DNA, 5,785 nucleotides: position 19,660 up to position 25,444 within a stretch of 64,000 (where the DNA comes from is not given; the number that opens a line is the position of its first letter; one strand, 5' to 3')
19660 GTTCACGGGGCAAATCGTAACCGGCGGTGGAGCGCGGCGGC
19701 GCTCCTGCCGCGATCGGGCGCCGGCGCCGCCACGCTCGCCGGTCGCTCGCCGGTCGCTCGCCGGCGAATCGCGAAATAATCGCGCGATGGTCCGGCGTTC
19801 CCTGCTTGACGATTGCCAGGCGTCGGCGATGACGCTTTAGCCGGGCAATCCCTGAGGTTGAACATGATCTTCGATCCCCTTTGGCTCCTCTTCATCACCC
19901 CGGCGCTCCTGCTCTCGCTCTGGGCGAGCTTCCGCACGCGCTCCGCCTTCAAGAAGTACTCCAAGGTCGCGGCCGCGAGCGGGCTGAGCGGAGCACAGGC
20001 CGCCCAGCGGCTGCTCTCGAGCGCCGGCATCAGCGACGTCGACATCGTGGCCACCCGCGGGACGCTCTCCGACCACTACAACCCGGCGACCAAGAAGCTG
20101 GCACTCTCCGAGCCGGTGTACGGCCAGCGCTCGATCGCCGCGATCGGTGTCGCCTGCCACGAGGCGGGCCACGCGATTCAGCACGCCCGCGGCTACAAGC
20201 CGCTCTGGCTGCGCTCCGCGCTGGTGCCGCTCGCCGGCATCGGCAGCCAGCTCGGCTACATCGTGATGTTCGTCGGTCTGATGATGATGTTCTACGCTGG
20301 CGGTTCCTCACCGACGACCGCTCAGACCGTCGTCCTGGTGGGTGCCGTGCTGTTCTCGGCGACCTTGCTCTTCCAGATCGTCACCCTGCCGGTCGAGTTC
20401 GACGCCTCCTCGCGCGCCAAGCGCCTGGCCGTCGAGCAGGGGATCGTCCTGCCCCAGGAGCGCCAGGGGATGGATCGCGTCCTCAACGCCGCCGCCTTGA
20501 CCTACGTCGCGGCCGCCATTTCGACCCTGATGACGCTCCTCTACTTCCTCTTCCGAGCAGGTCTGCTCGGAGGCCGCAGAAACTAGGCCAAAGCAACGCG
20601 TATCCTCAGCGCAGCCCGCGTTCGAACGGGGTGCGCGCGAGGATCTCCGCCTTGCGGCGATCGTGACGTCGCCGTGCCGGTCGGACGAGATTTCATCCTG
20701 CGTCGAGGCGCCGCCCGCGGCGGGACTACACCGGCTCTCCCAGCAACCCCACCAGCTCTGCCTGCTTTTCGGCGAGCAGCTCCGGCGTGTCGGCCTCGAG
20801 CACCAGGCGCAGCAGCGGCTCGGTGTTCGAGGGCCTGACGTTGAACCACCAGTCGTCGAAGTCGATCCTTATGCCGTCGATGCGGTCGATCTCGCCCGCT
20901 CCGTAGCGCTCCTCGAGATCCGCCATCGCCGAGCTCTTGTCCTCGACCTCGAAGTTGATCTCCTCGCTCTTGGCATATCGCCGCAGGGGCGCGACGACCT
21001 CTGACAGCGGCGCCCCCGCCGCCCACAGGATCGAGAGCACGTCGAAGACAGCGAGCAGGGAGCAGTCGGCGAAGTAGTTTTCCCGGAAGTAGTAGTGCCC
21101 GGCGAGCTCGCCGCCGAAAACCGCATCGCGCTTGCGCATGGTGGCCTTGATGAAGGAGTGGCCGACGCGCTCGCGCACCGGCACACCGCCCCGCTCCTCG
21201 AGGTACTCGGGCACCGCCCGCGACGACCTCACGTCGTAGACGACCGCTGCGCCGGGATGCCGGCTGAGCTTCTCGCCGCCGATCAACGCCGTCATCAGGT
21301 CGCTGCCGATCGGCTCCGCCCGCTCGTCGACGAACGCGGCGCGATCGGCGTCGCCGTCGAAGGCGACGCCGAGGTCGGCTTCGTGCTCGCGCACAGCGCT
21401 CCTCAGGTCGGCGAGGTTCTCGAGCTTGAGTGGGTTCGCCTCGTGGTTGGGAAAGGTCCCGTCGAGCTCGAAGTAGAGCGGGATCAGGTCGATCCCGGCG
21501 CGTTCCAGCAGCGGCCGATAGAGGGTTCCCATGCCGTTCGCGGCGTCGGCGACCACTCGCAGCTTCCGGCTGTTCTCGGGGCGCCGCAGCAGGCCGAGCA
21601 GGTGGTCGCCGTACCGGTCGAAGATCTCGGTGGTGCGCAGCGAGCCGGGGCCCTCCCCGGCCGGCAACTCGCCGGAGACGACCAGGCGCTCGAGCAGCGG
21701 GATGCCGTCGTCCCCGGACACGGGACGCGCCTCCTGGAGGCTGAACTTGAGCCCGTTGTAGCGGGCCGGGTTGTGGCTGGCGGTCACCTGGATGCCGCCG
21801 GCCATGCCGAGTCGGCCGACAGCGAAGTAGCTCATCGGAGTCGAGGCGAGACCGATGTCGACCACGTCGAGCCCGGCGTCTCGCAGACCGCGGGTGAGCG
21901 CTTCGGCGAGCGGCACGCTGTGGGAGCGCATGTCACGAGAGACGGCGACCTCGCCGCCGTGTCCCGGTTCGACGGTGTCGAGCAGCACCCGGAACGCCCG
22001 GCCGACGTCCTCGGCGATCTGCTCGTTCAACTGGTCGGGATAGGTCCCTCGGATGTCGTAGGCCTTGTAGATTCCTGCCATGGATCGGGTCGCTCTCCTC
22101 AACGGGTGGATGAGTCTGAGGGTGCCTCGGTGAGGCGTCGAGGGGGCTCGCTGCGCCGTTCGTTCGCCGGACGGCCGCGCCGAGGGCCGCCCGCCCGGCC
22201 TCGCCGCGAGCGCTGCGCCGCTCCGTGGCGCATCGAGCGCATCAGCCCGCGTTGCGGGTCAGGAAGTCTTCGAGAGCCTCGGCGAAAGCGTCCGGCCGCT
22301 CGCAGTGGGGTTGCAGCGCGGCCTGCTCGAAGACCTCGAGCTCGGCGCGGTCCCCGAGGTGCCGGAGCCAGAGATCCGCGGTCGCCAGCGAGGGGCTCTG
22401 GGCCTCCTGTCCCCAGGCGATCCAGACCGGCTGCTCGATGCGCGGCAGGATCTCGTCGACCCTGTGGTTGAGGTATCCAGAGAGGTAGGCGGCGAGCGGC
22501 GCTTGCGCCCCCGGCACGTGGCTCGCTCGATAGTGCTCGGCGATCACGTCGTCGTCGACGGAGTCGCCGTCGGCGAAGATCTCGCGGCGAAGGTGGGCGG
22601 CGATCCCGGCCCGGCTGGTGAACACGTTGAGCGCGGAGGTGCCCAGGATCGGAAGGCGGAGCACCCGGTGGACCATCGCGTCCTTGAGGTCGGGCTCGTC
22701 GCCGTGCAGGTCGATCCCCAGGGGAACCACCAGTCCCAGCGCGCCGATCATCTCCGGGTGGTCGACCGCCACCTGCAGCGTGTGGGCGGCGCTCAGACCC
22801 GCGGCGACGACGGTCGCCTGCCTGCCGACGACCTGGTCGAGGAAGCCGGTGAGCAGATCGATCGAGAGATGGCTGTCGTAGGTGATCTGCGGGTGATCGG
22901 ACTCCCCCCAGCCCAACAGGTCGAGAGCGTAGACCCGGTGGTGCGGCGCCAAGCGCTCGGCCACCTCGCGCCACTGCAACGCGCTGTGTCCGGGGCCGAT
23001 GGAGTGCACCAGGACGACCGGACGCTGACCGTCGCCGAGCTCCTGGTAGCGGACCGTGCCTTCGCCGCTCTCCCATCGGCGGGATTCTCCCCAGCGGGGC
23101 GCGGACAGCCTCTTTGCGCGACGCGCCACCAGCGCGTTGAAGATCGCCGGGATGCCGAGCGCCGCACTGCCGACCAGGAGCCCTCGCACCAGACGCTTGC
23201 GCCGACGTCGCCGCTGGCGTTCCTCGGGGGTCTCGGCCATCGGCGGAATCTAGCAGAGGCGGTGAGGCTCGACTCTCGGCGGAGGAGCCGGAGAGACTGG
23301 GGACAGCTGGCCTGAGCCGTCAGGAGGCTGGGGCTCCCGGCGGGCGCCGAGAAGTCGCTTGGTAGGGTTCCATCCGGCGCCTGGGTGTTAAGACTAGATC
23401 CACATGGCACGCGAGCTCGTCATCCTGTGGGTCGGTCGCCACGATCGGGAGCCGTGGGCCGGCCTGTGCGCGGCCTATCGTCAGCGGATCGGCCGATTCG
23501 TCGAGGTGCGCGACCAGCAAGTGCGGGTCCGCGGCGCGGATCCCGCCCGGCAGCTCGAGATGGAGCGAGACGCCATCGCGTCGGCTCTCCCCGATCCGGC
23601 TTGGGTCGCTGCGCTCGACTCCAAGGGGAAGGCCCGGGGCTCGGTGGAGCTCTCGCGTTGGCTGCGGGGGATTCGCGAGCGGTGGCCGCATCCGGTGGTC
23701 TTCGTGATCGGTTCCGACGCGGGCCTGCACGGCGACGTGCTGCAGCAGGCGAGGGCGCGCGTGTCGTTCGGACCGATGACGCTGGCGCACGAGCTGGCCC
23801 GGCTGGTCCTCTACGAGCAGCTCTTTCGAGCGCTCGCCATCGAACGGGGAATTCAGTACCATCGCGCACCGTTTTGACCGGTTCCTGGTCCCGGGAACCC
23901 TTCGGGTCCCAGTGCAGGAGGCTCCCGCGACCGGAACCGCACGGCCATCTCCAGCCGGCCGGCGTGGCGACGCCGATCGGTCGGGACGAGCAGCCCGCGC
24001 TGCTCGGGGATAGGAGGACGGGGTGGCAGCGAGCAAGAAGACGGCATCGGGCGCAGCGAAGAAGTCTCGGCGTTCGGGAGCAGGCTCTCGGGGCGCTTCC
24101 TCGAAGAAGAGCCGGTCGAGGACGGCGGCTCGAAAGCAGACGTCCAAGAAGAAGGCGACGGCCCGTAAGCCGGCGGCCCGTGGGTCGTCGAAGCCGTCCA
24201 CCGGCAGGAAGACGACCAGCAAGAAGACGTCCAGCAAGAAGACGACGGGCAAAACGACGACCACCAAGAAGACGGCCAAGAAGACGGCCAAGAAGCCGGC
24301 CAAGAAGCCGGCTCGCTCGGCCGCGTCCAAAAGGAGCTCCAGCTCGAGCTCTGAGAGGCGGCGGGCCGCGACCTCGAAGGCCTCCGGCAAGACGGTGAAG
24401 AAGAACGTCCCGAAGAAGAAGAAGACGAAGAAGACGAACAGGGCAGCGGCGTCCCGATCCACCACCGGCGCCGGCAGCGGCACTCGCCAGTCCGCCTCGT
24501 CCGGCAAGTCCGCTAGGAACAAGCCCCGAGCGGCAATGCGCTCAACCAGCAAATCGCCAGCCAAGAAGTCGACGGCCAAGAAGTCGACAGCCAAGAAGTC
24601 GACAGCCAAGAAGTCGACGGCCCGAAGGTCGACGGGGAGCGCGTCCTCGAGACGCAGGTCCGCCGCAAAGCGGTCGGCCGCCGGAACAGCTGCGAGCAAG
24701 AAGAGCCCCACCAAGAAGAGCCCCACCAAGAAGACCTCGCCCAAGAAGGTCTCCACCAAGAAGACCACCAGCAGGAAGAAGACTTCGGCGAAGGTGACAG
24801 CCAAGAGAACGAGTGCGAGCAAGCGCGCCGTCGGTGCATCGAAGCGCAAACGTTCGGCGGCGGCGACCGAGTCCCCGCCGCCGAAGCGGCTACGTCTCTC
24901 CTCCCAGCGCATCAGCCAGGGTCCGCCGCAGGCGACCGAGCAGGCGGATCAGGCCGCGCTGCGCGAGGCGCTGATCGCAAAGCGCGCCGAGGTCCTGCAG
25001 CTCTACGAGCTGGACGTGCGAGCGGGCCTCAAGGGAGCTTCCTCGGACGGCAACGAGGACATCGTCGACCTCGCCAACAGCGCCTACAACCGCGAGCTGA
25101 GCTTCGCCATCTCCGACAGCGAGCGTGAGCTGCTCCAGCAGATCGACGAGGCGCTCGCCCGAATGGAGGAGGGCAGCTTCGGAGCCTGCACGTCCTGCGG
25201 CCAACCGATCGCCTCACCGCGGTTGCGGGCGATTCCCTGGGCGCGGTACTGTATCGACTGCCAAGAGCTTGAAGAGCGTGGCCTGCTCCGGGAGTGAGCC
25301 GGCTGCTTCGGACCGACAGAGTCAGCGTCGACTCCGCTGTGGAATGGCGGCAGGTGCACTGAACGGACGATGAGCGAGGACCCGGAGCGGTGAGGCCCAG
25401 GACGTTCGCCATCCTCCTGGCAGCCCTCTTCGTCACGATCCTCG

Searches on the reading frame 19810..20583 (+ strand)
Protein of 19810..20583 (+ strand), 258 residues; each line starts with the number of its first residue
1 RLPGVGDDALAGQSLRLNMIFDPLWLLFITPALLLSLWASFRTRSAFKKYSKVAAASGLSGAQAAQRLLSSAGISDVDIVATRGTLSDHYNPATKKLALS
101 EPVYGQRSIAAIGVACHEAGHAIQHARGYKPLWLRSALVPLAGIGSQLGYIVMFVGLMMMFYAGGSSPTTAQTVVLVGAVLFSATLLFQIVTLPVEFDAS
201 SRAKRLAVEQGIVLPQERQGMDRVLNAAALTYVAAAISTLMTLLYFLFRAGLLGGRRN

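Call 56: search_protein_families(library=pfam, proteins=[window:19810-20583:+], max_evalue=0.00001)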
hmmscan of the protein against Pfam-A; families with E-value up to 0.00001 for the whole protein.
window:19810-20583:+ (258 aa): 1 family
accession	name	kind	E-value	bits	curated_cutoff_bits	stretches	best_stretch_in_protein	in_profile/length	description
PF04298.18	Zn_peptidase_2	-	3e-81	272.5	27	1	26-249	2-216/218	Putative neutral zinc metallopeptidase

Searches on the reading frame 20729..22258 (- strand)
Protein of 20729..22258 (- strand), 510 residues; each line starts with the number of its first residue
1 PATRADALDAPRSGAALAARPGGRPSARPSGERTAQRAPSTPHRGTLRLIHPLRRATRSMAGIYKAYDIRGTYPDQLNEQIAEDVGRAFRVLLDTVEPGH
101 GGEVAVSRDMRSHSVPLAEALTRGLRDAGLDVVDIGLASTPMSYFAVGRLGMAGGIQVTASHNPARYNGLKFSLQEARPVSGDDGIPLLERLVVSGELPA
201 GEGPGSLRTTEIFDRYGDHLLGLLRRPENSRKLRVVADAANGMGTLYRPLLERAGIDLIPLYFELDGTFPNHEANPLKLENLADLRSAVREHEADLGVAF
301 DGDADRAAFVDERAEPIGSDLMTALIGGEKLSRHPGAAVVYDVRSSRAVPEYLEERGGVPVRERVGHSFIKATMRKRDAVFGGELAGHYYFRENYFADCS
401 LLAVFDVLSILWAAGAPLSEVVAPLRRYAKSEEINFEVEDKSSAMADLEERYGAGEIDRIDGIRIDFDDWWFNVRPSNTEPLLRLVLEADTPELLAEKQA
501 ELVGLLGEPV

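Call 56: search_protein_families(library=pfam, proteins=[window:20729-22258:-], max_evalue=0.00001)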
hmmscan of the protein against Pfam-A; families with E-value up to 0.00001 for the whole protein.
window:20729-22258:- (510 aa): 4 families
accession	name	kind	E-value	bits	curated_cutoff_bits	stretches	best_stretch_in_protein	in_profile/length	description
PF02878.22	PGM_PMM_I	-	3e-29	101.9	22.5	1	65-183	5-122/138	Phosphoglucomutase/phosphomannomutase, alpha/beta/alpha domain I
PF02879.22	PGM_PMM_II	-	3.8e-23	82.4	29.3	1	215-313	2-102/103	Phosphoglucomutase/phosphomannomutase, alpha/beta/alpha domain II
PF02880.22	PGM_PMM_III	-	1e-18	67.9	20.7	1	323-426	6-113/115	Phosphoglucomutase/phosphomannomutase, alpha/beta/alpha domain III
PF00408.26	PGM_PMM_IV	-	4.1e-14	52.8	23.1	1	433-503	1-66/68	Phosphoglucomutase/phosphomannomutase, C-terminal domain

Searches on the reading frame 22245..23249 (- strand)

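Call 56: search_protein_families(library=pfam, proteins=[window:22245-23249:-], max_evalue=0.00001)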
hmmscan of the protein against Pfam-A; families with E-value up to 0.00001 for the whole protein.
window:22245-23249:- (335 aa): 2 families
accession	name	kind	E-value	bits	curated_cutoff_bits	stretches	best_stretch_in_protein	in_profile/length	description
PF12697.13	Abhydrolase_6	-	7.9e-12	46.7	26.3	1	78-325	1-217/217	Alpha/beta hydrolase family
PF00561.26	Abhydrolase_1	-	6.6e-08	33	25.8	1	77-198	2-119/245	alpha/beta hydrolase fold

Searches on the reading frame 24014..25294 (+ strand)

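Call 57: search_protein_families(library=pfam, proteins=[window:24014-25294:+], max_evalue=0.00001)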
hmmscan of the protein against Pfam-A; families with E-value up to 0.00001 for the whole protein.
window:24014-25294:+ (427 aa): 1 family
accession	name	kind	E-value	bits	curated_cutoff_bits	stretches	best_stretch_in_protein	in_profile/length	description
PF01258.23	zf-dskA_traR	-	1.2e-13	51.2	24.9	1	387-422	1-36/36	Prokaryotic dksA/traR C4-type zinc finger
